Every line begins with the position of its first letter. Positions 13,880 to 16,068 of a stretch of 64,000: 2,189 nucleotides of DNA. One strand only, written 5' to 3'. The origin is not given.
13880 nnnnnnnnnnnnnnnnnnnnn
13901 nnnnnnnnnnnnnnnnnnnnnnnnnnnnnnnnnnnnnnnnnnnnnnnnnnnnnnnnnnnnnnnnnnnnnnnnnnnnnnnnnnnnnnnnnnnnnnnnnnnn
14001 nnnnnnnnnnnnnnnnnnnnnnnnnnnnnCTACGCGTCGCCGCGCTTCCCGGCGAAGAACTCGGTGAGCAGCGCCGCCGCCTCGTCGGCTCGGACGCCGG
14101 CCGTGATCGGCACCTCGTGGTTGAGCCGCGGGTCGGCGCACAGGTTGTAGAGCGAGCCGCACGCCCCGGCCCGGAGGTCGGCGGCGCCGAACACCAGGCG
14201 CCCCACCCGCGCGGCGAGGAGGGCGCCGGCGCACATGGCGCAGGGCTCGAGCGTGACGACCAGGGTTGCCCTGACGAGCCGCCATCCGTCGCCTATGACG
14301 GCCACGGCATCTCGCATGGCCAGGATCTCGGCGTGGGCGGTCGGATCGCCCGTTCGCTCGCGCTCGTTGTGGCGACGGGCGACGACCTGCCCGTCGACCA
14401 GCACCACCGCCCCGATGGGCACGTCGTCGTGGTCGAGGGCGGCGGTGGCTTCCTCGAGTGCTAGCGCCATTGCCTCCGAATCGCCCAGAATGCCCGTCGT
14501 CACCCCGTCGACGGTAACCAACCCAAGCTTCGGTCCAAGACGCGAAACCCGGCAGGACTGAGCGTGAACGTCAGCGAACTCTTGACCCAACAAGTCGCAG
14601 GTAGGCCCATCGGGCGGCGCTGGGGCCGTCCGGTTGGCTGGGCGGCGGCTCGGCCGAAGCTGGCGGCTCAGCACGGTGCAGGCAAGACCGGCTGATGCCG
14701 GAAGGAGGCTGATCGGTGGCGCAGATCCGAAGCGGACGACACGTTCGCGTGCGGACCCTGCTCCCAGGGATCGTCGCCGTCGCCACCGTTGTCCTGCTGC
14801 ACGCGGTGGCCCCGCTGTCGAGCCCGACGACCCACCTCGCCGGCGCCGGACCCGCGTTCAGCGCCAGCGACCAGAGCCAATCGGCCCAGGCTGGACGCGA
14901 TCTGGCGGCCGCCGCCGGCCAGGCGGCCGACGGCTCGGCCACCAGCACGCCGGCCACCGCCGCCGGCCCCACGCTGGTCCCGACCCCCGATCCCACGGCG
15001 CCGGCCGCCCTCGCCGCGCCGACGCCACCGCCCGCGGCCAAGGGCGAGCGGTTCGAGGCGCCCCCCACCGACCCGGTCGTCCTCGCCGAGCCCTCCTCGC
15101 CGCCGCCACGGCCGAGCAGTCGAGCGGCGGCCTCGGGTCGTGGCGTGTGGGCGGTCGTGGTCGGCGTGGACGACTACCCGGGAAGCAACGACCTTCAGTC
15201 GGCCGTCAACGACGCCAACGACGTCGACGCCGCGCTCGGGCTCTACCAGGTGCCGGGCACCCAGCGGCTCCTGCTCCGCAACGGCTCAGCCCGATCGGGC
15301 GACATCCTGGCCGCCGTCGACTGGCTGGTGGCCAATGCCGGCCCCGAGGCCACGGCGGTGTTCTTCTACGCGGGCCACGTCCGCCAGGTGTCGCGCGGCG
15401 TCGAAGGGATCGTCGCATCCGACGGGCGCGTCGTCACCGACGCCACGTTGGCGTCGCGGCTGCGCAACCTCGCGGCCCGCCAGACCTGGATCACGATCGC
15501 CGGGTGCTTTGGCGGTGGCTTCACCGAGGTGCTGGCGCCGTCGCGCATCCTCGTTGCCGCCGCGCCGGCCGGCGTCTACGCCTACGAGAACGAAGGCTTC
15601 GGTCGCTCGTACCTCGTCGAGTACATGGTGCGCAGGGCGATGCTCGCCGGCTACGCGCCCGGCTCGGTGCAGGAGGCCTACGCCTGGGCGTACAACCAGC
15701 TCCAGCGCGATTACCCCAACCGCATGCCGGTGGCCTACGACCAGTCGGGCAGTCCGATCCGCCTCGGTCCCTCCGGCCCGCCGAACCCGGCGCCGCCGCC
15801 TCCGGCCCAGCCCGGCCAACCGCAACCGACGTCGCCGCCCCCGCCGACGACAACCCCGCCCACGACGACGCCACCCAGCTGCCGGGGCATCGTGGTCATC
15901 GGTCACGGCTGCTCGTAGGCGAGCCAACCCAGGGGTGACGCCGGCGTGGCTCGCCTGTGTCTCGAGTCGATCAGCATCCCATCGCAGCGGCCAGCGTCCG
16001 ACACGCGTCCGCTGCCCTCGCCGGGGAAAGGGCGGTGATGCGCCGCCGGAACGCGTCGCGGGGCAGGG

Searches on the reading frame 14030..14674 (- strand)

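Call 41: search_protein_families(library=pfam, proteins=[window:14030-14674:-], max_evalue=0.001)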
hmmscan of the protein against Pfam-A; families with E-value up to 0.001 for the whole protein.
window:14030-14674:- (214 aa): 2 families
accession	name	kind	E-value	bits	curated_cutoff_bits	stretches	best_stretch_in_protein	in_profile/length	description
PF14437.12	MafB19-deam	-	2.2e-30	105.9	27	1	66-208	4-139/142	MafB19-like deaminase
PF00383.29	dCMP_cyt_deam_1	-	1.1e-24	86.7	25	1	65-163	4-101/102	Cytidine and deoxycytidylate deaminase zinc-binding region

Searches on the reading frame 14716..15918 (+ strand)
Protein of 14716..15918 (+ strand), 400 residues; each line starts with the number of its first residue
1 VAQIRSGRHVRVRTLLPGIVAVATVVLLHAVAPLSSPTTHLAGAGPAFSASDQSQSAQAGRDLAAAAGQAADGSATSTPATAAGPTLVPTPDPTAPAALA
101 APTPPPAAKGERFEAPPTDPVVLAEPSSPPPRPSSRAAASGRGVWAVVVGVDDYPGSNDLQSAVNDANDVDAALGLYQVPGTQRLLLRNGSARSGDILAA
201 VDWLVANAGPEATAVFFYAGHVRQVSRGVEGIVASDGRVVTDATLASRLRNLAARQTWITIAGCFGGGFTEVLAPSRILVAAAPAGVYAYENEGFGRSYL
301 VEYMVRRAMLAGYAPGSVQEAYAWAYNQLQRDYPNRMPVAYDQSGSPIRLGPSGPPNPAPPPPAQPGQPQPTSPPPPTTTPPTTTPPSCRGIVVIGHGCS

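Call 41: search_protein_families(library=pfam, proteins=[window:14716-15918:+], max_evalue=0.001)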
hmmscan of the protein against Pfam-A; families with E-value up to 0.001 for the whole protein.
window:14716-15918:+ (400 aa): 1 family
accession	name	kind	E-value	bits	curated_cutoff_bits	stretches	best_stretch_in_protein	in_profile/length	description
PF00656.27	Peptidase_C14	-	3.6e-07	30.5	21.4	1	145-264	3-127/233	Caspase domain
